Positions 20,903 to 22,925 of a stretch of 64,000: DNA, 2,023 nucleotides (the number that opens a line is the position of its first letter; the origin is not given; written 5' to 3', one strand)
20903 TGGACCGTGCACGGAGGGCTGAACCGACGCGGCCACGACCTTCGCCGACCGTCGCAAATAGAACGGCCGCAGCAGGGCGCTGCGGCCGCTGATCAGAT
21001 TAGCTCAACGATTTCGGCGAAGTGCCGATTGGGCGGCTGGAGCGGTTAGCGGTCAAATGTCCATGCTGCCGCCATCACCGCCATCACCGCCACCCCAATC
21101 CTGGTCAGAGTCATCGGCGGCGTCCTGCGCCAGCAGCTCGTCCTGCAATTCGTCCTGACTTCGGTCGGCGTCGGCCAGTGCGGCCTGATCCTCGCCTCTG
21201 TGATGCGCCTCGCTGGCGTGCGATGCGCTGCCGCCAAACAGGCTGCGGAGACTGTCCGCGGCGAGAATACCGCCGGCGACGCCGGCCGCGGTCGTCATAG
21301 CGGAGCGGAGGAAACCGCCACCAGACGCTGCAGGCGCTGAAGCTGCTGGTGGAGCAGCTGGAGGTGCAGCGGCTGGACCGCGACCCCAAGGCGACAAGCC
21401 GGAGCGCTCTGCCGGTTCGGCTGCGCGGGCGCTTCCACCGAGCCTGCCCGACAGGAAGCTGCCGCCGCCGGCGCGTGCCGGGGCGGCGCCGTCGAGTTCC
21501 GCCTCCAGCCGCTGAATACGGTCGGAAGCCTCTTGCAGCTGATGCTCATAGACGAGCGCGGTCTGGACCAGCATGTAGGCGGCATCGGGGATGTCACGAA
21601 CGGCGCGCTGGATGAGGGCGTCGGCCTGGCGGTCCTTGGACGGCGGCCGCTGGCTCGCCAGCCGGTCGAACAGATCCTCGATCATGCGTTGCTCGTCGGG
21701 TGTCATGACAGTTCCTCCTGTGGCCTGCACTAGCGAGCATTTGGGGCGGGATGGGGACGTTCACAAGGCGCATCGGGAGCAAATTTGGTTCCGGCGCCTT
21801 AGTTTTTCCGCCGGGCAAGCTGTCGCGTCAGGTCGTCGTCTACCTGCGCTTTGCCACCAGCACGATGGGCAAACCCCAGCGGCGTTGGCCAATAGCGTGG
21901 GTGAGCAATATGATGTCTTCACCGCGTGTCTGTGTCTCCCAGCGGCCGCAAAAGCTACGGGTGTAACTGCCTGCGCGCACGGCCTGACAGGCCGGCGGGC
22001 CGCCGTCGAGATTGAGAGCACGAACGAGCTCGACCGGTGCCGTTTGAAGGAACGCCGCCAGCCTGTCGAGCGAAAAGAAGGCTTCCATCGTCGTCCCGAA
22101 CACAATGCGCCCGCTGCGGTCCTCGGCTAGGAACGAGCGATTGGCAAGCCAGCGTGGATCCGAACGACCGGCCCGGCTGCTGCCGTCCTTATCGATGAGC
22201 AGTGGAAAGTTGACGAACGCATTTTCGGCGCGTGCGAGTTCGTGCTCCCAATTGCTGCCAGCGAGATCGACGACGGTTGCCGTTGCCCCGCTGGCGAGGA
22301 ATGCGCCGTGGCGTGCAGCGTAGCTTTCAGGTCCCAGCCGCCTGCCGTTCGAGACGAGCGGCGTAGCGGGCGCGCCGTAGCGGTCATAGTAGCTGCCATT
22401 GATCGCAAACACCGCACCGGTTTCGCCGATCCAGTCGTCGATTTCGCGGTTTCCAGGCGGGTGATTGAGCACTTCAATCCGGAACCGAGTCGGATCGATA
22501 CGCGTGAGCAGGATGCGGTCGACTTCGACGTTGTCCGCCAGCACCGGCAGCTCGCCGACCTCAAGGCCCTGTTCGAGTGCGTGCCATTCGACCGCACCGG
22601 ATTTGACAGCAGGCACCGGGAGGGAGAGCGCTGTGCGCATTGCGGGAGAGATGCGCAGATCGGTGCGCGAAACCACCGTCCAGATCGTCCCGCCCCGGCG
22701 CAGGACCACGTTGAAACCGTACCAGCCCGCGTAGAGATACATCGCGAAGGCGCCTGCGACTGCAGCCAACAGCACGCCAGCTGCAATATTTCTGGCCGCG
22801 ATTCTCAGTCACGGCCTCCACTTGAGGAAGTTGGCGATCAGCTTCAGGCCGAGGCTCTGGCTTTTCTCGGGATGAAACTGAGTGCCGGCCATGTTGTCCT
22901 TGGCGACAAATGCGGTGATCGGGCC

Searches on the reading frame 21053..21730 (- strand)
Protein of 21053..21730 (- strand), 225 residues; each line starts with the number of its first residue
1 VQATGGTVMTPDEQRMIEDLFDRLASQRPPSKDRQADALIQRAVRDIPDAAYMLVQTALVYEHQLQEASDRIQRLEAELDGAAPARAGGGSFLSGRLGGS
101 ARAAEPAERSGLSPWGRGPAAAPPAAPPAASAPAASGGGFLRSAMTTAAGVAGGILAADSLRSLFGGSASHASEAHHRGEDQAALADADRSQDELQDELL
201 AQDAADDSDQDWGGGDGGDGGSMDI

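Call 5: search_protein_families(library=pfam, proteins=[window:21053-21730:-], max_evalue=1)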
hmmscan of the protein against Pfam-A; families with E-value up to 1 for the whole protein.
window:21053-21730:- (225 aa): 2 families
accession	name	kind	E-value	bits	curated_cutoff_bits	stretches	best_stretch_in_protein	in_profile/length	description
PF09849.14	DUF2076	-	9.1e-50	170.6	38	1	9-210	1-232/265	Uncharacterized protein conserved in bacteria (DUF2076)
PF24362.2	DUF7518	-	0.078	14.1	27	0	65-87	23-45/104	Family of unknown function (DUF7518)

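Call 6: search_protein_families(library=ncbifam, proteins=[window:21053-21730:-], max_evalue=1)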
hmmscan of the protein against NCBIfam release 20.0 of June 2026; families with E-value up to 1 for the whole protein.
window:21053-21730:- (225 aa): 3 families
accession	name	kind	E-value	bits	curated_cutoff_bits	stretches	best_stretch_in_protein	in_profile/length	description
TIGR02574.1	stabl_TIGR02574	hypoth_equivalog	0.11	12.5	31.9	1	10-43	6-42/65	putative addiction module component, TIGR02574 family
NF053530.1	T3SS_pilin_HrpA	equivalog_domain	0.19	12.1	34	1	129-205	7-79/118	type III secretion system major pilin HrpA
NF003377.0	PRK04452.1-3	subfamily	0.94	8.4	527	0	64-181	319-408/432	acetyl-CoA decarbonylase/synthase complex subunit delta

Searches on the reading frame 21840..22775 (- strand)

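Call 5: search_protein_families(library=pfam, proteins=[window:21840-22775:-], max_evalue=1)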
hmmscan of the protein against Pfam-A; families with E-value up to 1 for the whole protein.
window:21840-22775:- (311 aa): 1 family
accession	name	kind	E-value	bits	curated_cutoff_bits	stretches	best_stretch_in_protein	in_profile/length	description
PF09992.14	NAGPA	-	4.7e-13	50.1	25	1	120-260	2-140/169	Phosphodiester glycosidase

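Call 6: search_protein_families(library=ncbifam, proteins=[window:21840-22775:-], max_evalue=1)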
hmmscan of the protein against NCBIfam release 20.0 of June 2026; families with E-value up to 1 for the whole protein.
window:21840-22775:- (311 aa): 0 families
